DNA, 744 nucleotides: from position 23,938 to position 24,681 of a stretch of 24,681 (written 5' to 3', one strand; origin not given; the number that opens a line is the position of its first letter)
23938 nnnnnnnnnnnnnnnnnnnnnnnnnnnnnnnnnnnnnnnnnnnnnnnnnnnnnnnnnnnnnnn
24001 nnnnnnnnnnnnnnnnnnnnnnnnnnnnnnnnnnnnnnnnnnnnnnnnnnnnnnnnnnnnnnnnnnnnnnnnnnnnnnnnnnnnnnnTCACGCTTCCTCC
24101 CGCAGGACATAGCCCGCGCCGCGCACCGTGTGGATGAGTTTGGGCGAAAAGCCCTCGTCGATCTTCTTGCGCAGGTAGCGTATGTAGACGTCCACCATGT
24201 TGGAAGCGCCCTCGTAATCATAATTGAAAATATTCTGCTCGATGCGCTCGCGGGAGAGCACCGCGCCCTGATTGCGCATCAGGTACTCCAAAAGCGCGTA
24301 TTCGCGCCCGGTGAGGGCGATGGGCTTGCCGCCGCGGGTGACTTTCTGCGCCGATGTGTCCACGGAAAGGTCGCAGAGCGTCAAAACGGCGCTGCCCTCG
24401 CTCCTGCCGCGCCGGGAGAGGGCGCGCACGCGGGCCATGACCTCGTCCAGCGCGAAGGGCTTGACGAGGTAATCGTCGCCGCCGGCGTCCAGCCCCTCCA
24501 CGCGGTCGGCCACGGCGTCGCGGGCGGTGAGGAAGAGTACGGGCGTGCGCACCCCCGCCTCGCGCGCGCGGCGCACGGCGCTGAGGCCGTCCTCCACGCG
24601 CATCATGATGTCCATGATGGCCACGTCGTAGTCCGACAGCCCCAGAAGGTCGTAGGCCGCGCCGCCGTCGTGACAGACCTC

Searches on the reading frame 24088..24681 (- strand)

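Call 5: search_protein_families(library=pfam, proteins=[window:24088-24681:-])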
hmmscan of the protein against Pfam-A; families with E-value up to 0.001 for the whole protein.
window:24088-24681:- (197 aa): 3 families
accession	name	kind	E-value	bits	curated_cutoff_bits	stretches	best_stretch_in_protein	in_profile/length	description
PF00486.34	Trans_reg_C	-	7.2e-28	96.9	26.2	1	118-193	1-77/77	Transcriptional regulatory protein, C terminal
PF00072.30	Response_reg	-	2.2e-17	63.7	30.2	1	2-86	27-111/111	Response regulator receiver domain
PF22206.1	Cas_Csm6_6H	-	0.0001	22.5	23.4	1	140-164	8-32/53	CRISPR-associated protein Csm6 6H domain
